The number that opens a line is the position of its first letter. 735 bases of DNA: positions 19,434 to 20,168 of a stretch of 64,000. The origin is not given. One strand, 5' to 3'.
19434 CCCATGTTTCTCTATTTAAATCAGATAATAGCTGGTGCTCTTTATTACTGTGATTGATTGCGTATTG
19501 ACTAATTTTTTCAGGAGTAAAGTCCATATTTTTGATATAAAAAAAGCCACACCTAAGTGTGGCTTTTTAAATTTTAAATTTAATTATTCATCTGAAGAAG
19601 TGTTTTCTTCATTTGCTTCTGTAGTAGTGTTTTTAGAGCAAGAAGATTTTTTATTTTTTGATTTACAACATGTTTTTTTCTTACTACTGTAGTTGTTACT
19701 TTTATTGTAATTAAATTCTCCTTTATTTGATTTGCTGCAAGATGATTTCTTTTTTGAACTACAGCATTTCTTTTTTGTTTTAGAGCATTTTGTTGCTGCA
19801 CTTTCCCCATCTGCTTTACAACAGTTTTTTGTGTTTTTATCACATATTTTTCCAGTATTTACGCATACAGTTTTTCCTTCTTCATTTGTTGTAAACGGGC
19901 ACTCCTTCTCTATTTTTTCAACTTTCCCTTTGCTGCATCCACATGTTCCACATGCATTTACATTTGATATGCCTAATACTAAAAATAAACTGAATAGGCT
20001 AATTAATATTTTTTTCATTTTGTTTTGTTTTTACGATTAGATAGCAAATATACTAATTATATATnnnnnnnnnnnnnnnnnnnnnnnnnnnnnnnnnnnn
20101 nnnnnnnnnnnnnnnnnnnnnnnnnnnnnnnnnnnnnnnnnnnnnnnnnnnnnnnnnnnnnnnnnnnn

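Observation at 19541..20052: Self-contained transcription unit for a secreted 15-Cys, Lys/Ser-rich low-complexity protein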

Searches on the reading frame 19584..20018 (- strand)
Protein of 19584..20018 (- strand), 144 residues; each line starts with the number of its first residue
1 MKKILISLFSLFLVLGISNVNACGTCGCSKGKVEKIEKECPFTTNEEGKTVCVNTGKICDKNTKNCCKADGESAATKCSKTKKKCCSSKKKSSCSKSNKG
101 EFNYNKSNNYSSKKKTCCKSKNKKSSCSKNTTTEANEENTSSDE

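Call 4: search_protein_families(library=pfam, proteins=[window:19584-20018:-], max_evalue=10)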
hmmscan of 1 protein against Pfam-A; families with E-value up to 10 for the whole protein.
window:19584-20018:- (144 aa): 0 families

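Call 5: search_protein_families(library=ncbifam, proteins=[window:19584-20018:-], max_evalue=10)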
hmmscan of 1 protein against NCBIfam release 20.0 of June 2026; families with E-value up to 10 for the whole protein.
window:19584-20018:- (144 aa): 3 families
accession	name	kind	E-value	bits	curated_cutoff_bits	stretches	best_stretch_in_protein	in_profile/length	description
NF006362.0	PRK08581.1-4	equivalog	0.92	8.4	620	1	42-138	56-169/541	amidase domain-containing protein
NF049906.1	IncMemCPSIT0556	equivalog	1.3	7.7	400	1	79-139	218-278/337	CPSIT_0556 family inclusion membrane protein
NF004561.0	PRK05901.1-3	equivalog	8.4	5.4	582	1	43-138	40-137/537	RNA polymerase sigma factor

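Call 6: find_homologous_proteins(query=window:19584-20018:-, max_evalue=0.01)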
Query window:19584-20018:- (144 aa): 40 proteins with E <= 0.01 among 219 candidates.
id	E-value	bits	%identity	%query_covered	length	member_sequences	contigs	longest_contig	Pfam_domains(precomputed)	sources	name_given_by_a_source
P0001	2.1e-30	123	55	78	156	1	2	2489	-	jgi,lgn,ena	-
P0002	1.3e-18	85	49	78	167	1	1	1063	-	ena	-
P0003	2.3e-18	84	50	76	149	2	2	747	-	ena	-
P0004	6.9e-17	80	45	84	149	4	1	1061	-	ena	-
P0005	1.6e-16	78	50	78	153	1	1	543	-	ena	-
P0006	1.8e-16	78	50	78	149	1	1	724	-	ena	-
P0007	4.5e-16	77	43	100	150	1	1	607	-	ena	-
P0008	3.2e-14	71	49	45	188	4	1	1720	-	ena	-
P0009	7.5e-13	67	47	78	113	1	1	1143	-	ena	-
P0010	1.7e-12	65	44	76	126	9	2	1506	-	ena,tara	tara:strand:- start:147 stop:527 length:381 start_codon:yes stop_codon:yes gene_type:complete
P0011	6.3e-11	60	37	96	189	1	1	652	-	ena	-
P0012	8.3e-11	60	42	100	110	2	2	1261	-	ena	-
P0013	1.3e-10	59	67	21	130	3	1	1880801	-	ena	-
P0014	6.6e-10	57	41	83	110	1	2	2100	-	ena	-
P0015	1.7e-9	56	39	91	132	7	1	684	-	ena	-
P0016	2.5e-9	55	35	77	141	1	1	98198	-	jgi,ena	-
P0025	1.0e-6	47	37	76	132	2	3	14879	-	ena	-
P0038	3.4e-4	39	36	83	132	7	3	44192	-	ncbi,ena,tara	tara:strand:- start:7728 stop:8126 length:399 start_codon:yes stop_codon:yes gene_type:complete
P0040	1.4e-3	37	38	92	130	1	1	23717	-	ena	-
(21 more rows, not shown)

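Call 7: find_encoding_contigs(protein=window:19584-20018:-, flank=6000)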
Protein window:19584-20018:- (144 aa): 5 contigs read that carry it; 3 places shown.
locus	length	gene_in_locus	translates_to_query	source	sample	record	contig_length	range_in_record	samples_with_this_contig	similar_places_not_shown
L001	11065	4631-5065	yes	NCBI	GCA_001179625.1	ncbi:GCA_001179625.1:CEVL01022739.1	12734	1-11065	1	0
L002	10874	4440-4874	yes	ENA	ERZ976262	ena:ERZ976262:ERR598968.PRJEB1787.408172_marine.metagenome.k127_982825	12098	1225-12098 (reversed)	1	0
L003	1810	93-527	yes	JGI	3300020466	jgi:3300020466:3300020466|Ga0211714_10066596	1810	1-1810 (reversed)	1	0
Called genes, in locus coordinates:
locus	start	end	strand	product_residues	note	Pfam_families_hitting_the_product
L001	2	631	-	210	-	?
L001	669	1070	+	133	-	PF02410:RsfS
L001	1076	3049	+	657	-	PF06480:FtsH_ext (weak), PF20720:nSTAND3 (faint), PF00004:AAA, PF17862:AAA_lid_3, PF01434:Peptidase_M41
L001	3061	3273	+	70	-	PF09413:DUF2007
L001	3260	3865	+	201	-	PF01148:CTP_transf_1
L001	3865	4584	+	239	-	PF02666:PS_Dcarbxylase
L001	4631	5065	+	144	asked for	-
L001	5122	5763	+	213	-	PF01596:Methyltransf_3, PF13847:Methyltransf_31 (faint), PF13578:Methyltransf_24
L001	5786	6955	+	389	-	PF01619:Pro_dh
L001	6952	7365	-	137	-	-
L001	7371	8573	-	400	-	PF05222:AlaDh_PNT_N, PF03807:F420_oxidored (faint), PF01262:AlaDh_PNT_C, PF01488:Shikimate_DH (weak)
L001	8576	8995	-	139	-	PF02367:TsaE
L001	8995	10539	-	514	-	PF00072:Response_reg, PF08665:PglZ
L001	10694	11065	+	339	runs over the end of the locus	PF04613:LpxD, PF24894:Hexapep_GlmU (faint), PF25084:LbH_EIF2B (weak), PF00132:Hexapep, PF25087:GMPPB_C (weak), PF00132:Hexapep, PF25084:LbH_EIF2B (weak), PF00132:Hexapep (weak), +1 more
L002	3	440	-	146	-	?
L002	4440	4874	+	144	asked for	-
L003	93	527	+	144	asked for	-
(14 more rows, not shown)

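Call 10: find_related_loci(query=A1, collection=genome_contigs, flank=8000)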
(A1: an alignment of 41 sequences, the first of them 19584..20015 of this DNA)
Query A1 (143 aa) in genome_contigs; peptide patterns used: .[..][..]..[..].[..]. (x = any residue, [..] = any of these).
583 stretches matched a pattern; 3 encode a relative of the query (tblastn E <= 1e-3); 3 distinct loci.
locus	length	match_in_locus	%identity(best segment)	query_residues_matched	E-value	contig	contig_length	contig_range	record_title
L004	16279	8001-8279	35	1-109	2e-13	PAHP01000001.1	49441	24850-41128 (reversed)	MAG: Flavobacteriales bacterium isolate NAT180 MHASMcontig_566468, whole genome shotgun sequence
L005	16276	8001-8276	36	5-109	4e-10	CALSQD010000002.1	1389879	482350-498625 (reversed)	MAG: uncultured Flavobacteriales bacterium isolate AC_MB403 genome assembly, contig: contig_28428_AC_MB403, whole genome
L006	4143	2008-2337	37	1-109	1e-6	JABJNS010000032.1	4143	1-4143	MAG: Flavobacteriales bacterium isolate SI075_bin24 k141_399730, whole genome shotgun sequence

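Call 11: find_encoding_contigs(protein=P0013, flank=6000, max_places=2)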
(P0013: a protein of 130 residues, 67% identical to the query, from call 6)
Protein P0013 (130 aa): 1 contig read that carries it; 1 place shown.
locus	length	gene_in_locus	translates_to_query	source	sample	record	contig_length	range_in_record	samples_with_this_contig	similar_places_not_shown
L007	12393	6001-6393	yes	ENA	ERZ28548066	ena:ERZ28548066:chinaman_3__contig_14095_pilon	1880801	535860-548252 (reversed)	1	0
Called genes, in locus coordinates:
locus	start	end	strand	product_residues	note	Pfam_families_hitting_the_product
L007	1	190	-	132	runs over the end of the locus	PF00293:NUDIX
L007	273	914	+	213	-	PF00156:Pribosyltran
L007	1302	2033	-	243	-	PF03099:BPL_LplA_LipB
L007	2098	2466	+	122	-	PF02410:RsfS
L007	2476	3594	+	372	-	PF06480:FtsH_ext (weak), PF00004:AAA, PF07728:AAA_5 (faint)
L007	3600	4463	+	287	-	PF17862:AAA_lid_3, PF01434:Peptidase_M41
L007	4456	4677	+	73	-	PF09413:DUF2007 (weak)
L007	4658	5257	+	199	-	PF01148:CTP_transf_1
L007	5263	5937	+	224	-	PF02666:PS_Dcarbxylase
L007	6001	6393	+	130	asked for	-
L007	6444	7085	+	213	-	PF01596:Methyltransf_3, PF13578:Methyltransf_24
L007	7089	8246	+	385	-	PF01619:Pro_dh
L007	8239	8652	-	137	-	-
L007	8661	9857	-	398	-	PF05222:AlaDh_PNT_N, PF01262:AlaDh_PNT_C, PF01488:Shikimate_DH (weak), PF02254:TrkA_N (weak)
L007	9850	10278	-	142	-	PF02367:TsaE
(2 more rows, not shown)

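Call 12: find_encoding_contigs(protein=P0016, flank=6000, max_places=2)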
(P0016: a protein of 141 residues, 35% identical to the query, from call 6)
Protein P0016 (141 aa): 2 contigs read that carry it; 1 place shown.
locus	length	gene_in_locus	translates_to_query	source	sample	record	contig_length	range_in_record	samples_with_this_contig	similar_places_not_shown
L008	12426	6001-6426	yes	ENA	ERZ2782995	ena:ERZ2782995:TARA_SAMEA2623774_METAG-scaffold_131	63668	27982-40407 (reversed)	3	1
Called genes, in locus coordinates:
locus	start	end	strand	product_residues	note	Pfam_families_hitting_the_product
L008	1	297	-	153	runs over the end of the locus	PF00293:NUDIX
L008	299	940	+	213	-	PF00156:Pribosyltran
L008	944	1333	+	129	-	-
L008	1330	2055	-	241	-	PF03099:BPL_LplA_LipB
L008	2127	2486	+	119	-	PF02410:RsfS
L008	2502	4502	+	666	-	PF06480:FtsH_ext, PF20720:nSTAND3 (faint), PF00004:AAA, PF17862:AAA_lid_3, PF01434:Peptidase_M41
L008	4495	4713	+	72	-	PF09413:DUF2007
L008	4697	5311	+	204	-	PF01148:CTP_transf_1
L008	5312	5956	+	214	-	PF02666:PS_Dcarbxylase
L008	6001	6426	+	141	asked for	-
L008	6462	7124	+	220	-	PF01596:Methyltransf_3, PF13578:Methyltransf_24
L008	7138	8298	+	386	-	PF01619:Pro_dh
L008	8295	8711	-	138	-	-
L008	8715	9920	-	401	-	PF05222:AlaDh_PNT_N, PF01262:AlaDh_PNT_C, PF02826:2-Hacid_dh_C (weak), PF01488:Shikimate_DH (weak), PF02254:TrkA_N (weak)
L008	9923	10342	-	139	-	PF02367:TsaE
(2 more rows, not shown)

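Call 13: find_encoding_contigs(protein=P0038, flank=6000, max_places=2)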
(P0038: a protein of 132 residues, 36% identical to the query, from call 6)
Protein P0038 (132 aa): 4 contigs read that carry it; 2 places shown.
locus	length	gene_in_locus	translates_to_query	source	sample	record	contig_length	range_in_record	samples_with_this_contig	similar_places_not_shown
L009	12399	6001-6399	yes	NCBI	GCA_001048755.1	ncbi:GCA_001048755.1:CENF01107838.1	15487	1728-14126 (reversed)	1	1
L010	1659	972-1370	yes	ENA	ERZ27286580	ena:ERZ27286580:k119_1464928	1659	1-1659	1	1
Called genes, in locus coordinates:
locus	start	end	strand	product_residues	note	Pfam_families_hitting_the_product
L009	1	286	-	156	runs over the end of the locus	PF00293:NUDIX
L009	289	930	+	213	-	PF00156:Pribosyltran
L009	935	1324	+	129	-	-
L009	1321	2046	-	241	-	PF03099:BPL_LplA_LipB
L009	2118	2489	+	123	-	PF02410:RsfS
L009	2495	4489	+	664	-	PF06480:FtsH_ext, PF20720:nSTAND3 (faint), PF00004:AAA, PF17862:AAA_lid_3, PF01434:Peptidase_M41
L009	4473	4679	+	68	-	PF09413:DUF2007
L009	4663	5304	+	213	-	PF01148:CTP_transf_1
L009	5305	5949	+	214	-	PF02666:PS_Dcarbxylase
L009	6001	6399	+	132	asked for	-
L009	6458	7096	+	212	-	PF01596:Methyltransf_3, PF13578:Methyltransf_24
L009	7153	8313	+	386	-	PF01619:Pro_dh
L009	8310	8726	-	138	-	-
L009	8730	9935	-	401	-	PF05222:AlaDh_PNT_N, PF01262:AlaDh_PNT_C, PF02826:2-Hacid_dh_C (weak), PF01488:Shikimate_DH (weak)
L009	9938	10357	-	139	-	PF02367:TsaE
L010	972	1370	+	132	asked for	-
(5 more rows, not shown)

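Call 25: predict_structure(alignment_id=A2)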
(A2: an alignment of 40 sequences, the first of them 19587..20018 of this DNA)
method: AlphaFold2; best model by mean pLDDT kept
length: 144 residues; sequences in the alignment: 40
mean_pLDDT: 52.5   pTM: 0.23
mean pLDDT of the five models: 52.5, 51.6, 50.7, 50.1, 48.4
residues with pLDDT >= 90: 0; 70-90: 20; 50-70: 41; < 50: 83
segments of 3 or more residues with pLDDT < 50: 21-38, 71-96, 111-144
pLDDT, mean of each block of 10 residues (from residue 1): 63 59 45 47 82 78 62 42 39 48 52 43 40 42 38
secondary structure, 60 per line:
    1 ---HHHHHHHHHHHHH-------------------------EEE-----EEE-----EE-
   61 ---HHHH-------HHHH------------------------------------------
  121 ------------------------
elements in order: H4-16 E42-44 E50-52 H64-67 H75-78

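Call 27: search_protein_representatives(alignment_id=A2)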
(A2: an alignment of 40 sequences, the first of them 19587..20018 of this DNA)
Query: 40 sequences, 143 profile positions. Proteins with E-value up to 0.001 (for the whole library): 71; up to 1e-10: 32; up to 1e-30: 4. The best 71 are listed.
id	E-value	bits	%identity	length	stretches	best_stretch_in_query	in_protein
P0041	4.2e-36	140.3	-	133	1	1-123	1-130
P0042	1.1e-33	132.5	-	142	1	1-141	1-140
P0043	5.7e-33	130.2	-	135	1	1-141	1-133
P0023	5.3e-31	123.8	-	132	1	1-136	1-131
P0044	3.3e-30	121.2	-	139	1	1-132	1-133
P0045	5.1e-29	117.4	-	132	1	1-129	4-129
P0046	1.7e-28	115.7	-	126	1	1-140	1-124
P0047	6.1e-27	110.6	-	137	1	1-140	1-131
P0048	9.5e-27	110.0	-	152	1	1-127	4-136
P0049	7.0e-26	107.2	-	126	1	1-139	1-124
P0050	1.8e-23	99.4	-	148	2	1-92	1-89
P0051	2.1e-23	99.1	-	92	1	1-102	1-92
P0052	3.0e-23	98.7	-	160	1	1-136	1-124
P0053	5.3e-23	97.9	-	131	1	1-125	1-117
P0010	6.6e-22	94.3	-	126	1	1-140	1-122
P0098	3.4e-05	40.1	-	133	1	1-127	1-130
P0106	2.9e-04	37.1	-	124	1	1-96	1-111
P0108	8.9e-04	35.6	-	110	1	1-93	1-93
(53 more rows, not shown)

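Call 30: search_solved_structures(query=A2, max_evalue=1)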
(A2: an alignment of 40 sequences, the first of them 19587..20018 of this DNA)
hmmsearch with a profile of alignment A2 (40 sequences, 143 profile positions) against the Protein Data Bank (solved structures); distinct sequences matched with E-value up to 1: 0.

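Call 33: fold_search(model_id=the predicted structure, library=pdb)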
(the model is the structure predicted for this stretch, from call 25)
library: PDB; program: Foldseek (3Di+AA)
matches with E <= 10: 13; with E <= 0.001: 0
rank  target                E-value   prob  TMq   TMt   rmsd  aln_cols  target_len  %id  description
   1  8q5b_MODEL_1_A        3.6e+00  0.14  0.14  0.33   8.0        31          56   13  Characterization of the zinc finger u-protein HVO_0758 from Haloferax volcanii: biological roles, zinc binding (released 2023-12-27)
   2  9vyh_o                4.7e+00  0.02  0.10  0.04  11.1        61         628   11  Cyanopodophage Pan3 tailspike (released 2025-11-26)
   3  1u7p_C                6.6e+00  0.14  0.13  0.11   0.8        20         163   20  X-ray Crystal Structure of the Hypothetical Phosphotyrosine Phosphatase MDP-1 of the Haloacid Dehalogenase Superfamily (released 2004-10-19)
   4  9vyh_m                6.6e+00  0.02  0.11  0.04  11.8        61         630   11  Cyanopodophage Pan3 tailspike (released 2025-11-26)
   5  2fk6_A                7.1e+00  0.03  0.11  0.05  12.1        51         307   16  Crystal Structure of RNAse Z/tRNA(Thr) complex (released 2006-03-21)
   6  7abh_F                7.6e+00  0.08  0.19  0.32   5.0        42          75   19  Human pre-Bact-2 spliceosome (SF3b/U2 snRNP portion) (released 2020-12-09)
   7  4oo1_J                8.1e+00  0.05  0.15  0.05  14.8        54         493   18  Structure of an Rrp6-RNA exosome complex bound to poly(A) RNA (released 2014-07-02)
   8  6sc6_A                8.1e+00  0.03  0.15  0.07  11.3        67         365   13  dAb3/HOIP-RBR apo structure (released 2019-11-27)
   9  4gcw_A                8.1e+00  0.03  0.11  0.05  10.4        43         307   23  Crystal structure of RNase Z in complex with precursor tRNA(Thr) (released 2012-10-31)
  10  1u7p_A                8.7e+00  0.12  0.13  0.11   1.0        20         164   20  X-ray Crystal Structure of the Hypothetical Phosphotyrosine Phosphatase MDP-1 of the Haloacid Dehalogenase Superfamily (released 2004-10-19)
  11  4gcv_E                8.7e+00  0.03  0.12  0.12  10.5        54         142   11  Structure of a Putative transcription factor (PA1374)from Pseudomonas aeruginosa (released 2013-07-24)
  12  2qy6_A                9.3e+00  0.11  0.13  0.08   0.9        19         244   21  Crystal structure of the N-terminal domain of UPF0209 protein yfcK from Escherichia coli O157:H7 (released 2007-08-28)
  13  7dvq_9                9.9e+00  0.03  0.12  0.05  10.3        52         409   17  Cryo-EM Structure of the Activated Human Minor Spliceosome (minor Bact Complex) (released 2021-03-31)

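Call 51: find_encoding_contigs(protein=P0040, flank=4000, max_places=1)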
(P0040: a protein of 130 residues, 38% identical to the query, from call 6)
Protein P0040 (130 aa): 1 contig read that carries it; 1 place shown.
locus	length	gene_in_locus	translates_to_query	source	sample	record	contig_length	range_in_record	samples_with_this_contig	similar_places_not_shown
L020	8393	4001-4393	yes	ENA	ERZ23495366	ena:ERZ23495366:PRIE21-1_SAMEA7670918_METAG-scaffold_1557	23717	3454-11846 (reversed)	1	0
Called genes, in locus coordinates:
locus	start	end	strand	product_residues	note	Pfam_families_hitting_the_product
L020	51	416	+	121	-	PF02410:RsfS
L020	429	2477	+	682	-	PF06480:FtsH_ext, PF00004:AAA, PF17862:AAA_lid_3, PF01434:Peptidase_M41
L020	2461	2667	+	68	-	PF09413:DUF2007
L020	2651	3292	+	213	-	PF01148:CTP_transf_1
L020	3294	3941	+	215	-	PF02666:PS_Dcarbxylase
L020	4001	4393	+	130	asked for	-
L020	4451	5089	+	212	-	PF01596:Methyltransf_3, PF13578:Methyltransf_24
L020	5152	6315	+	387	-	PF01619:Pro_dh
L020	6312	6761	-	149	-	-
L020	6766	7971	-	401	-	PF05222:AlaDh_PNT_N, PF01262:AlaDh_PNT_C, PF02826:2-Hacid_dh_C (weak), PF01488:Shikimate_DH (weak), PF02254:TrkA_N (faint)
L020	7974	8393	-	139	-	PF02367:TsaE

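Call 52: find_encoding_contigs(protein=P0025, flank=4000, max_places=1)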
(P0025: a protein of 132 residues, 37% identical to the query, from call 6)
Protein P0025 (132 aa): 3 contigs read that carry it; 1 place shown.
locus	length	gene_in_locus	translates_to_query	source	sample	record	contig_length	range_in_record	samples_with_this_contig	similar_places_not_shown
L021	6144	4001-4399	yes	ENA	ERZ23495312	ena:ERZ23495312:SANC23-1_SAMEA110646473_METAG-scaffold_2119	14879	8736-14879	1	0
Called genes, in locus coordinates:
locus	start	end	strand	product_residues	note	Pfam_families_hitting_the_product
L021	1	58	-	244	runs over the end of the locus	PF03099:BPL_LplA_LipB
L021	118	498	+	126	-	PF02410:RsfS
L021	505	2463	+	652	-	PF06480:FtsH_ext (weak), PF07728:AAA_5 (faint), PF00004:AAA, PF17862:AAA_lid_3, PF01434:Peptidase_M41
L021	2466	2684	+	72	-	-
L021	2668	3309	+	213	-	PF01148:CTP_transf_1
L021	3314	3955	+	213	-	PF02666:PS_Dcarbxylase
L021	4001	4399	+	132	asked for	-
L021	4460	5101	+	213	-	PF01135:PCMT (weak), PF01596:Methyltransf_3, PF13847:Methyltransf_31 (faint), PF13578:Methyltransf_24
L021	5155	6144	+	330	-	?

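Call 53: find_encoding_contigs(protein=P0098, flank=4000, max_places=1)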
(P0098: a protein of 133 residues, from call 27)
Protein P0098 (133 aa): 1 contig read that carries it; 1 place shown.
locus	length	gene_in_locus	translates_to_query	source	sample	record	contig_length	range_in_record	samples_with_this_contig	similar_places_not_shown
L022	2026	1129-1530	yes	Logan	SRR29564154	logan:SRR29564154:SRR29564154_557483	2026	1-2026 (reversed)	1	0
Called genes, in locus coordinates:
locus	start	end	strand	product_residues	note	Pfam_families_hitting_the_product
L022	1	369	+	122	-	?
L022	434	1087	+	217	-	PF02666:PS_Dcarbxylase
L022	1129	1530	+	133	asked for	-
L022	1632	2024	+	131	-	?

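Call 54: find_encoding_contigs(protein=P0108, flank=4000, max_places=1)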
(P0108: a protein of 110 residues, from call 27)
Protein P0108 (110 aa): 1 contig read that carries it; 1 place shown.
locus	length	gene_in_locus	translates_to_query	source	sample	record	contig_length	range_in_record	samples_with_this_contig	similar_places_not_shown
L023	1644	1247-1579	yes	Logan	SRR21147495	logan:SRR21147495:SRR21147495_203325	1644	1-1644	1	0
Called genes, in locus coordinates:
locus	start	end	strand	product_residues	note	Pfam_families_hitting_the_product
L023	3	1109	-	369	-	?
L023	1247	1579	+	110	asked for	-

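Call 55: find_encoding_contigs(protein=P0106, flank=4000, max_places=1)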
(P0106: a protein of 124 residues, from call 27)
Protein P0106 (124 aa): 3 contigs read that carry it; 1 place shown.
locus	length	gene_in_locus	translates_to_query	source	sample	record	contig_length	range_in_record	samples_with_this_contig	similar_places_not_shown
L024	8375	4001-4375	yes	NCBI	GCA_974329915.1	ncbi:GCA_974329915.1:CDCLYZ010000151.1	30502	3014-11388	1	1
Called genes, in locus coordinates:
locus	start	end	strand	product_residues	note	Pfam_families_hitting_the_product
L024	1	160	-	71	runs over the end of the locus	-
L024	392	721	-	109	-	PF18962:Por_Secre_tail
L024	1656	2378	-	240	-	PF00072:Response_reg, PF00486:Trans_reg_C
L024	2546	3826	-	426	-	PF00512:HisKA, PF02518:HATPase_c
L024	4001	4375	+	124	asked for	-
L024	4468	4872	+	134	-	PF02566:OsmC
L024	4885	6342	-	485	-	-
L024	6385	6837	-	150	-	PF02580:Tyr_Deacylase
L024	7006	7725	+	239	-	PF03740:PdxJ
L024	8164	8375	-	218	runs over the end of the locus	PF09365:DUF2461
